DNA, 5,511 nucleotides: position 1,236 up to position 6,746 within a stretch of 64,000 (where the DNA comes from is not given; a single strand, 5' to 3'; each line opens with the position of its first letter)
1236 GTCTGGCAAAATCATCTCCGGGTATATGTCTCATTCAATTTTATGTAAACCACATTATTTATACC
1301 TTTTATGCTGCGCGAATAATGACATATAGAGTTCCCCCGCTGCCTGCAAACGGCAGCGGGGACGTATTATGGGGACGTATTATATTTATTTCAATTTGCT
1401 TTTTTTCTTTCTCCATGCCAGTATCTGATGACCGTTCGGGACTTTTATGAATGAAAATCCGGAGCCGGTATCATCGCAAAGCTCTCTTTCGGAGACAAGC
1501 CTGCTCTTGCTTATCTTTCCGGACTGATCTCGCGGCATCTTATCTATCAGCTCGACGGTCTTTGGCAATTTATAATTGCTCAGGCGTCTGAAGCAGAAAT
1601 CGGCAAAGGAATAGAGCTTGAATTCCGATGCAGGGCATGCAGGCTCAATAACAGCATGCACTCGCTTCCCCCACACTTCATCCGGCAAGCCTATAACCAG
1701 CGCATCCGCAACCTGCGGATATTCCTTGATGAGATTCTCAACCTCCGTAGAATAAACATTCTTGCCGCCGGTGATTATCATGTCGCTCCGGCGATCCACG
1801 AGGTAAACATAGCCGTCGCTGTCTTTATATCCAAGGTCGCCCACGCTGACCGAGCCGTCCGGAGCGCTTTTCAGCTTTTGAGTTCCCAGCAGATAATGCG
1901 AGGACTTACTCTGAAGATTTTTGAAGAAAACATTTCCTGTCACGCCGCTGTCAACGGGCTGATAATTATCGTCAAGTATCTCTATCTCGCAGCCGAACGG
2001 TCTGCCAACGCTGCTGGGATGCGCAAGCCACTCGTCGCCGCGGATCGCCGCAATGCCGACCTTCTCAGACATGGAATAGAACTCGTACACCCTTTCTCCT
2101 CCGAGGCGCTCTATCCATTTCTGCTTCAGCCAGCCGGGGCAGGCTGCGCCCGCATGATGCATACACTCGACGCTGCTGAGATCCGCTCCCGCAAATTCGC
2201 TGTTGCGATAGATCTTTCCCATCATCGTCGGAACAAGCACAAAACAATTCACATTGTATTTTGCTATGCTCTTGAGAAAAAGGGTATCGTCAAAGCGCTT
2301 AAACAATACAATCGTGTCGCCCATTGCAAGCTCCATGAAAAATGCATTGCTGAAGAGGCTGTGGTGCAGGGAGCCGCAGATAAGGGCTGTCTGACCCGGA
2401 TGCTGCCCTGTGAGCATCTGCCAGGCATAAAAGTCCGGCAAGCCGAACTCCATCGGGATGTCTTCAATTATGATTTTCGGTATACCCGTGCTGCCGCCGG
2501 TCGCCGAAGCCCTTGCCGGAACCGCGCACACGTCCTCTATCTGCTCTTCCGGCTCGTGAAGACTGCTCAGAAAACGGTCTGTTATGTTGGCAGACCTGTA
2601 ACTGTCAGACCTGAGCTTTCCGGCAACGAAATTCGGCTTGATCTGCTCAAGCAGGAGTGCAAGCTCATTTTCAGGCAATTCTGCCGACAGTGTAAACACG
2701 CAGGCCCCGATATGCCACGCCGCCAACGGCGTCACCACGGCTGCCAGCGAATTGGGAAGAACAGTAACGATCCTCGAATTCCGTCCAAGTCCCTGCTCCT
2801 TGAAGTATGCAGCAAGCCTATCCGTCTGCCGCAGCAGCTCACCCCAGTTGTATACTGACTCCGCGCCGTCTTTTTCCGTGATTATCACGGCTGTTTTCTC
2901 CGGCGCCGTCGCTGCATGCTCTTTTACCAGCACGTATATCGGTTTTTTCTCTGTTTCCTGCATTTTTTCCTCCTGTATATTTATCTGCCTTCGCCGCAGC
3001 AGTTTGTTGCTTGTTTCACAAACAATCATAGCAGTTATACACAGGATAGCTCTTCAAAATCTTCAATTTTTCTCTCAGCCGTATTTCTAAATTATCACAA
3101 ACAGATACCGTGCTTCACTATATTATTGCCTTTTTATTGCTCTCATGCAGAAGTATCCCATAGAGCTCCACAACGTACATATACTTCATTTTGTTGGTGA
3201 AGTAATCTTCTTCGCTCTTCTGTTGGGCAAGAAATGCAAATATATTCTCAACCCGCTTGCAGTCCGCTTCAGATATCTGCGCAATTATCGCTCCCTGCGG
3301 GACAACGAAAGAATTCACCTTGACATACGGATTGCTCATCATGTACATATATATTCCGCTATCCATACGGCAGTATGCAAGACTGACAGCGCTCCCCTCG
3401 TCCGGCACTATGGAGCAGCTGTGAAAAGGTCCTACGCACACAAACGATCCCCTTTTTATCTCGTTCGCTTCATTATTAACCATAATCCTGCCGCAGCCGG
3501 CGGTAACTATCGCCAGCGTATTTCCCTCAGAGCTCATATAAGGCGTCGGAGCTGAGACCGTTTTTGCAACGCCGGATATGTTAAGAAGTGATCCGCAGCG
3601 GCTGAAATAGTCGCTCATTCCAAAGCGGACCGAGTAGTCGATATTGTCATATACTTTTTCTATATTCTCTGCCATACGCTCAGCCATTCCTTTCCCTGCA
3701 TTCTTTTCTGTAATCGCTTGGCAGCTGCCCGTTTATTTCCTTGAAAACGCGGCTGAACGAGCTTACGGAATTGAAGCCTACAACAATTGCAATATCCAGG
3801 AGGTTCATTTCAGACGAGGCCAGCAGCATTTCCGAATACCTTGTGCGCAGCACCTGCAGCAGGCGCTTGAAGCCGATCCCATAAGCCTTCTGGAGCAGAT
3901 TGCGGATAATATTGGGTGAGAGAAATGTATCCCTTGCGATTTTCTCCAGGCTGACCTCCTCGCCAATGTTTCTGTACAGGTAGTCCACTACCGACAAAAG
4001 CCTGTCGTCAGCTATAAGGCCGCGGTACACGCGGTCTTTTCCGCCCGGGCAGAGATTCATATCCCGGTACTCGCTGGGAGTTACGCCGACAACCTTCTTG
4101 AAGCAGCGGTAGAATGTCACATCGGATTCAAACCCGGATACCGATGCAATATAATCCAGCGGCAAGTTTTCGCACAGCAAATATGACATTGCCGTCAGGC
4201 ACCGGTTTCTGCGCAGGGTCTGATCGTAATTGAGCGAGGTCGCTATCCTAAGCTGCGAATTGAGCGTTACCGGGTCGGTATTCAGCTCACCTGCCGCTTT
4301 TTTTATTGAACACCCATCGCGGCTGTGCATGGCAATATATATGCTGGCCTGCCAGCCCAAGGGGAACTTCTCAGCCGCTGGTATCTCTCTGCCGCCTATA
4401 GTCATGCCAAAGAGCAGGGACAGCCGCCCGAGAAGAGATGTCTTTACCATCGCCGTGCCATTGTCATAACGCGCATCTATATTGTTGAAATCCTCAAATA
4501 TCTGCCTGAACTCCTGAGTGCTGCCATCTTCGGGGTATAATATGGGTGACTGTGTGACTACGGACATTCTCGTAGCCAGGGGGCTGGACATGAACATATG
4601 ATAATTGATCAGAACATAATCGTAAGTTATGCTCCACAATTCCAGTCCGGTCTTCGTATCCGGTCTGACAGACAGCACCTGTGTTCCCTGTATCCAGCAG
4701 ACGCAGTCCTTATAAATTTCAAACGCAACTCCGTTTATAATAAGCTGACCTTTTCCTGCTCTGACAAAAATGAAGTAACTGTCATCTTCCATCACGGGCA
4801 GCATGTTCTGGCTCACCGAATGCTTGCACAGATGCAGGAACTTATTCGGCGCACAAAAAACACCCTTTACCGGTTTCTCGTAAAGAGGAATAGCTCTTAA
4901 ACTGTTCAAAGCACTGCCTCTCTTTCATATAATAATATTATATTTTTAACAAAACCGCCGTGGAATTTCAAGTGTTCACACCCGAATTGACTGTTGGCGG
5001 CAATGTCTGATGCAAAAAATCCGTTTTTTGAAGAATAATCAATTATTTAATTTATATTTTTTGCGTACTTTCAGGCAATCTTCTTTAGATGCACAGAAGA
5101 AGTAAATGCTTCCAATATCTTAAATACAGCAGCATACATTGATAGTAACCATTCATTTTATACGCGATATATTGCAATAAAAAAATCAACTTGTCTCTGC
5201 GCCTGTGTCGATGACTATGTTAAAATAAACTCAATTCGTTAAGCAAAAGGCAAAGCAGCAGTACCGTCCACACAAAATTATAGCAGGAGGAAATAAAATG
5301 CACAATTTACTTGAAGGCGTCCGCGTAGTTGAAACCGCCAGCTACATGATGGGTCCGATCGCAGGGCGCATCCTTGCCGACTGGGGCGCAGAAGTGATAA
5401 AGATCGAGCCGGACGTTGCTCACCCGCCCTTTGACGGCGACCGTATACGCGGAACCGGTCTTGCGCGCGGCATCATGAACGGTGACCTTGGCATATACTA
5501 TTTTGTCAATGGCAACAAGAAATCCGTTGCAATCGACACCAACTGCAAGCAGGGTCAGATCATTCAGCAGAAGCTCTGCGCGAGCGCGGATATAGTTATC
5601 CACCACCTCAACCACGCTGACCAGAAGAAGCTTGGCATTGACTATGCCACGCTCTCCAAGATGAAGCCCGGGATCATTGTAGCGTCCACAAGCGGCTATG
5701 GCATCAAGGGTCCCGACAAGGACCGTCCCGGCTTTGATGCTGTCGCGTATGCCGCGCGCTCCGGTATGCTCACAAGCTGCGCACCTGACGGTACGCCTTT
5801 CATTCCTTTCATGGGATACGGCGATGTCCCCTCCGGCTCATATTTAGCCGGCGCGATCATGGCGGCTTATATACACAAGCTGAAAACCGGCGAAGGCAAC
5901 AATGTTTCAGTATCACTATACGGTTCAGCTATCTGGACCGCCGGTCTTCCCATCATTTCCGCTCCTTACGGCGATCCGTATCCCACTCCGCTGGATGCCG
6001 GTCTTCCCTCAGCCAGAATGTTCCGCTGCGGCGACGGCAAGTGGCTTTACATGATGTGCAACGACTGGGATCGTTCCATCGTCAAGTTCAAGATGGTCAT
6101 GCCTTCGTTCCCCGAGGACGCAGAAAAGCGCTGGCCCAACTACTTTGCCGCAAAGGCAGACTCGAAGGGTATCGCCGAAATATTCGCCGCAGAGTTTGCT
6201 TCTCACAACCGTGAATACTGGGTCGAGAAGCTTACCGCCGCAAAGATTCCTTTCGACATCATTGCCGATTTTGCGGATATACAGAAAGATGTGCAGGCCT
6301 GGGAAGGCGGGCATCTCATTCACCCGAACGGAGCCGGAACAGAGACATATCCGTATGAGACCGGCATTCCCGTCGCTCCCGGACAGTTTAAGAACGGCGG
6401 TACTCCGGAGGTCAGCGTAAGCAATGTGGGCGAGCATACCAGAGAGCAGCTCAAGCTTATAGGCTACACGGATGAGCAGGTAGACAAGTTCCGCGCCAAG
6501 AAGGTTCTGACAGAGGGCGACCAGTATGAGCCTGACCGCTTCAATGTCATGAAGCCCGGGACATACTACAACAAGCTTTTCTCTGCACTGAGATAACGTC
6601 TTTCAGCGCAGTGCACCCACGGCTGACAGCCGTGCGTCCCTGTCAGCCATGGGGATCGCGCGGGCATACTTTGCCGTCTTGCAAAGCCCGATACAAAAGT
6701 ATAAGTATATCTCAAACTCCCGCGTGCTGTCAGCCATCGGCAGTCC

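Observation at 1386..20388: Non-canonical bai-like (bile-acid/steroid CoA-thioester) gene cluster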

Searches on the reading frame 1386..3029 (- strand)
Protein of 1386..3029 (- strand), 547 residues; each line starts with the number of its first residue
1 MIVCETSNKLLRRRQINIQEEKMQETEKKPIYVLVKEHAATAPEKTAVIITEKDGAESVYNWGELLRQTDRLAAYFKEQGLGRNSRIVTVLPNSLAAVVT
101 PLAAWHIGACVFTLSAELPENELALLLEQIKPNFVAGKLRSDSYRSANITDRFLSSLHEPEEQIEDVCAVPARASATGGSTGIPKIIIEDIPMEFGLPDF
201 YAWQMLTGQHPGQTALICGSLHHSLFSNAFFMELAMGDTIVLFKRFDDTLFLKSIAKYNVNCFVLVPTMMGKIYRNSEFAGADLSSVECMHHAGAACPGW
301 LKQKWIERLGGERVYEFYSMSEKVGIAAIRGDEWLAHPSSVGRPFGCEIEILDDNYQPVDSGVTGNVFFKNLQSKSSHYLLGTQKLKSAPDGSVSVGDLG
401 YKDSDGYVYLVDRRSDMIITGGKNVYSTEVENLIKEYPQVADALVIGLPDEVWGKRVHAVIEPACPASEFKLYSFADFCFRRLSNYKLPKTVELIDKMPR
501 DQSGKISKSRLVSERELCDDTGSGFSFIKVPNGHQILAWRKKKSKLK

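Call 4: search_protein_families(library=pfam, proteins=[window:1386-3029:-])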
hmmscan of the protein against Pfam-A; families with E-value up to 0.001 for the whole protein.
window:1386-3029:- (547 aa): 2 families
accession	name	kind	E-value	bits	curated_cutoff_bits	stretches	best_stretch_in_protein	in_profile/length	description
PF00501.34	AMP-binding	-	8.1e-42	143.8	29.9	1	36-370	2-375/384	AMP-binding enzyme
PF13193.12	AMP-binding_C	-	3.3e-11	44.4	24.5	1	429-505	1-76/76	AMP-binding enzyme C-terminal domain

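Call 6: search_protein_families(library=ncbifam, proteins=[window:1386-3029:-], max_evalue=0.00001)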
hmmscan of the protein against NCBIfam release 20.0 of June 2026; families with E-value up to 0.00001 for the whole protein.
window:1386-3029:- (547 aa): 91 families (the best 25 are shown)
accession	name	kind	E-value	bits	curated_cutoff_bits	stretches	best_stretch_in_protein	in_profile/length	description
NF038344.1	bile_CoA_BaiB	exception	3.5e-116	388.5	650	1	39-514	26-500/504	bile acid--CoA ligase BaiB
NF038341.1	ligase_FadD4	exception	3.3e-71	240.2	850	1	214-513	200-502/506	fatty-acid--CoA ligase FadD4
NF004837.0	PRK06187.1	subfamily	1.5e-70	238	476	2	177-511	178-518/531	long-chain-fatty-acid--CoA ligase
NF009071.0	PRK12406.1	subfamily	1.5e-68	231.5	701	1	169-511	153-498/510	acyl-CoA synthetase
NF006182.0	PRK08316.1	subfamily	1.3e-60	205.3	663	2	214-512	214-514/523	fatty acyl-CoA synthetase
NF005797.0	PRK07638.1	equivalog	1.6e-58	198.4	518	1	35-512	7-476/487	acyl-CoA synthetase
NF009929.0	PRK13390.1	equivalog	8e-58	196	951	1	231-511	214-500/501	acyl-CoA synthetase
NF052269.1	Staph_lig_FadD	equivalog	4e-54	183.8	650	1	35-511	6-489/499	long-chain-fatty-acid--CoA ligase FadD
TIGR01923.1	menE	equivalog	3e-53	181.2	330.15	1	62-510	2-441/442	o-succinylbenzoate--CoA ligase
NF002966.0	PRK03640.1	equivalog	3.3e-51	174.4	556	1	36-514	9-479/483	o-succinylbenzoate--CoA ligase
NF005307.0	PRK06839.1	equivalog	5.5e-49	167.1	748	1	34-514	7-492/496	o-succinylbenzoate--CoA ligase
NF009922.0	PRK13383.1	equivalog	2.7e-48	164.9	987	1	31-514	42-521/528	acyl-CoA synthetase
NF009233.0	PRK12583.1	subfamily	1.3e-47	162.5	832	2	234-511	265-546/558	fatty acid CoA ligase family protein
NF006572.0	PRK09088.1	equivalog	1.9e-46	158.8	696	1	38-512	10-484/491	acyl-CoA synthetase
NF005863.0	PRK07798.1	subfamily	1e-45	156.3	543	2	209-505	217-521/540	acyl-CoA synthetase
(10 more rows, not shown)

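Call 28: find_encoding_contigs(protein=window:1386-2963:-, flank=10000, max_places=4)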
Protein window:1386-2963:- (525 aa): 6 contigs read that carry it; 3 places shown.
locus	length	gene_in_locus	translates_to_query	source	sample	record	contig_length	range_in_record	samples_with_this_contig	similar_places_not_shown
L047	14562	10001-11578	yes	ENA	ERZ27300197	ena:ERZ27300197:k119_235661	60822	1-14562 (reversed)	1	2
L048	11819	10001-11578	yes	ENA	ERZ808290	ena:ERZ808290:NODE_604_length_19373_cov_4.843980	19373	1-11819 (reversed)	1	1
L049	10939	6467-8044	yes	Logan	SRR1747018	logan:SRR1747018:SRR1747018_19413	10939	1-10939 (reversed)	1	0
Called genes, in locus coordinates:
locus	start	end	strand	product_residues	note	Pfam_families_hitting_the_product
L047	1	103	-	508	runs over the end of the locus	PF00501:AMP-binding, PF13193:AMP-binding_C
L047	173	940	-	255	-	PF23441:SDR, PF00106:adh_short, PF08659:KR, PF13561:adh_short_C2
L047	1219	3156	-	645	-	PF00724:Oxidored_FMN, PF00890:FAD_binding_2 (faint), PF01134:GIDA (faint), PF07992:Pyr_redox_2, PF12831:FAD_oxidored, PF13450:NAD_binding_8, PF13738:Pyr_redox_3 (weak), PF00070:Pyr_redox, +3 more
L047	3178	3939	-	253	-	PF00106:adh_short, PF13561:adh_short_C2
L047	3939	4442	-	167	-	PF13577:SnoaL_4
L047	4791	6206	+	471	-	-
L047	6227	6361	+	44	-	-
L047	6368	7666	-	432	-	PF02515:CoA_transf_3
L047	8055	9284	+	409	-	PF12833:HTH_18, PF00165:HTH_AraC (weak), PF12833:HTH_18, PF00165:HTH_AraC (weak)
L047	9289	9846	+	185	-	-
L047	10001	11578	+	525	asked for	PF00501:AMP-binding, PF13193:AMP-binding_C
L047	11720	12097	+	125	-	-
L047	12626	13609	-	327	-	-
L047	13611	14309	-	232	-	-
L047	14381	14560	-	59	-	?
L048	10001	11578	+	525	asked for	PF00501:AMP-binding, PF13193:AMP-binding_C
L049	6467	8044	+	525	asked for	PF00501:AMP-binding, PF13193:AMP-binding_C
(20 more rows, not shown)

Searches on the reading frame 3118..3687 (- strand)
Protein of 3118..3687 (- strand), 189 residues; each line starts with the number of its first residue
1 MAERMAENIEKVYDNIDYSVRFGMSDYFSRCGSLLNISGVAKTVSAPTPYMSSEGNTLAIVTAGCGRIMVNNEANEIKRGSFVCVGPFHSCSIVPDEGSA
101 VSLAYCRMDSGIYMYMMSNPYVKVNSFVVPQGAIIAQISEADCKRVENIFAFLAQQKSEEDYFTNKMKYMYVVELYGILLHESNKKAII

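Call 4: search_protein_families(library=pfam, proteins=[window:3118-3687:-])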
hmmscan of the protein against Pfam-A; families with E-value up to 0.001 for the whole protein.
window:3118-3687:- (189 aa): 0 families

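Call 6: search_protein_families(library=ncbifam, proteins=[window:3118-3687:-], max_evalue=0.00001)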
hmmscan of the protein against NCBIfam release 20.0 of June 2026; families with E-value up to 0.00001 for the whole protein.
window:3118-3687:- (189 aa): 0 families

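Call 34: search_protein_families(library=pfam, proteins=[window:3118-3687:-], max_evalue=10)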
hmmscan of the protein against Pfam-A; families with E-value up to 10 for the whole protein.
window:3118-3687:- (189 aa): 0 families

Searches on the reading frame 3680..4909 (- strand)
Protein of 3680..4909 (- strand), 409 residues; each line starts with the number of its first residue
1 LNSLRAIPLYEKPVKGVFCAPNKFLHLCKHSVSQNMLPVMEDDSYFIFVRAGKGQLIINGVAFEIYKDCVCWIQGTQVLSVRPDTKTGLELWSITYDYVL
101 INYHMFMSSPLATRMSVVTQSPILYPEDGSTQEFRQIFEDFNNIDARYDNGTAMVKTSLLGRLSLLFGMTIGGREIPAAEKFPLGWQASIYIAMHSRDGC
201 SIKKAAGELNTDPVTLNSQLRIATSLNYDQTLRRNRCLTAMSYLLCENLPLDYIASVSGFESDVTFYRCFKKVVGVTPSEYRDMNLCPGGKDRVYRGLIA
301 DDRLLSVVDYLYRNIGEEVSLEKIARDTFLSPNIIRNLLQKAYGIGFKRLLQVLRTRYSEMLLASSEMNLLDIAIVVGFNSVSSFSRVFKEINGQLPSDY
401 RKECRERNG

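Call 4: search_protein_families(library=pfam, proteins=[window:3680-4909:-])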
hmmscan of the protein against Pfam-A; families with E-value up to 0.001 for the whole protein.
window:3680-4909:- (409 aa): 2 families
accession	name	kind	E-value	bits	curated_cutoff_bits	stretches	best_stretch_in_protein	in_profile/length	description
PF12833.13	HTH_18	-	1.2e-30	106.1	33.6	2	324-402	1-79/80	Helix-turn-helix domain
PF00165.29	HTH_AraC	-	9.7e-20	70.7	26.6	2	246-282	6-41/42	Bacterial regulatory helix-turn-helix proteins, AraC family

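Call 6: search_protein_families(library=ncbifam, proteins=[window:3680-4909:-], max_evalue=0.00001)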
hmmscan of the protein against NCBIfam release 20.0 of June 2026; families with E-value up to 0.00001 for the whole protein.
window:3680-4909:- (409 aa): 30 families (the best 25 are shown)
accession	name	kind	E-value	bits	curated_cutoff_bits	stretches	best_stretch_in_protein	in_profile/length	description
NF007860.0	PRK10572.1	equivalog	1.8e-26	92.7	208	2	299-407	180-288/292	arabinose operon transcriptional regulator AraC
NF050186.1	TransRegGliRPseudo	equivalog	7.1e-21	74.9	570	2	322-403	256-336/338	AraC family transcriptional regulator GliR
NF047455.1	TF_Staph_AryK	equivalog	1.1e-19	70.2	850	1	294-406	149-261/759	transcriptional regulator AryK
NF047788.1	TransRegPocR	equivalog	2.3e-19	69.8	500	1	300-406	187-293/296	transcriptional regulator PocR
NF006902.0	PRK09393.1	equivalog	4.8e-19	68.7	425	2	301-406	219-324/327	transcriptional regulator FtrA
NF049968.1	QhpR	equivalog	6.2e-19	68.2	250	1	311-401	194-284/284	AraC-like transcriptional regulator QhpR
TIGR04094.1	adjacent_YSIRK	equivalog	2.5e-17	62.9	200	1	306-401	289-383/383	YSIRK-targeted surface antigen transcriptional regulator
NF007693.0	PRK10371.1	equivalog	6.2e-17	61.7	253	1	307-407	203-303/309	transcriptional regulator MelR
NF010028.0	PRK13503.1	equivalog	1.7e-14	53.9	288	1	301-404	170-273/278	HTH-type transcriptional activator RhaS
NF007432.1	PRK09978.1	equivalog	2.9e-14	52.9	500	1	309-404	149-243/274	DNA-binding transcriptional regulator GadX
NF007584.0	PRK10219.1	equivalog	5.1e-13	49.3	174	1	304-403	7-106/107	superoxide response transcriptional regulator SoxS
NF052371.1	TransRegGbdRPseu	equivalog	9.3e-13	47.9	480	1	301-405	224-328/365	choline metabolism transcriptional regulator GbdR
NF010026.0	PRK13501.1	equivalog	6.7e-12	45.2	363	1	307-403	181-277/290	HTH-type transcriptional activator RhaR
NF033869.1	viru_reg_Rsp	equivalog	7.8e-12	44.4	400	1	302-403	147-248/701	AraC family transcriptional regulator Rsp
NF010025.2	PRK13500.1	equivalog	2.2e-11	43.9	525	0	314-406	188-280/282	HTH-type transcriptional activator RhaR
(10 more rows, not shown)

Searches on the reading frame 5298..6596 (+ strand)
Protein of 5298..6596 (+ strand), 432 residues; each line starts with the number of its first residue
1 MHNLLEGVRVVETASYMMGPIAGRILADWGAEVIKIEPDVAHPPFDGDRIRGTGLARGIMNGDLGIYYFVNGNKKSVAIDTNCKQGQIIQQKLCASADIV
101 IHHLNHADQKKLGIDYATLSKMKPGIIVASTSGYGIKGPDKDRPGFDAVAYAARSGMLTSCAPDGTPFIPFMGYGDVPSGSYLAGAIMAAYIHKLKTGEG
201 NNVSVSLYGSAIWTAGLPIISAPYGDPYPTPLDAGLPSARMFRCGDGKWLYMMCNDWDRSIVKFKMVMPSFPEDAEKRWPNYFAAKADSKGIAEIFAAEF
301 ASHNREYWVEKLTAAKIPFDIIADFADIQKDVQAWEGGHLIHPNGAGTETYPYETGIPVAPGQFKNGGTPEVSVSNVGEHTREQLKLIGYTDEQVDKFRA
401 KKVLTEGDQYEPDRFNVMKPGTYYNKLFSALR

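Call 4: search_protein_families(library=pfam, proteins=[window:5298-6596:+])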
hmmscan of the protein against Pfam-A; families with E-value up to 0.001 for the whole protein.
window:5298-6596:+ (432 aa): 1 family
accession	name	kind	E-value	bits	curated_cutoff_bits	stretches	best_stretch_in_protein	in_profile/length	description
PF02515.22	CoA_transf_3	-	3.1e-69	234.3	23.3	1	5-342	1-331/366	CoA-transferase family III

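Call 6: search_protein_families(library=ncbifam, proteins=[window:5298-6596:+], max_evalue=0.00001)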
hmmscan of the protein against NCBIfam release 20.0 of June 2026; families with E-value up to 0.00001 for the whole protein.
window:5298-6596:+ (432 aa): 7 families
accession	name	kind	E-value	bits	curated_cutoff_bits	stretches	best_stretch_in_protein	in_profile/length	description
NF003809.0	PRK05398.1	subfamily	2.7e-37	128.3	442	1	2-208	2-201/416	formyl-CoA transferase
NF052585.1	SucGlutTfsCaiB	equivalog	6.1e-37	127.1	750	1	5-208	8-210/394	succinate--glutarate CoA-transferase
TIGR03253.1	oxalate_frc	equivalog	3.7e-33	114.8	504.2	1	5-208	4-200/416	formyl-CoA transferase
NF008511.0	PRK11430.1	equivalog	9.2e-26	90.8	522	1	5-211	10-208/381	CoA:oxalate CoA-transferase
NF041294.1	Scnl_mescCoAtase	equivalog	2.4e-23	82.9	700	1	5-237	4-236/381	succinyl-CoA:mesaconate CoA-transferase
NF002914.1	PRK03525.1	equivalog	9.4e-21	74.2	413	1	4-403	9-396/400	L-carnitine CoA-transferase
TIGR04253.1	mesacon_CoA_iso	equivalog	7.8e-09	35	725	1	4-211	2-198/403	2-methylfumaryl-CoA isomerase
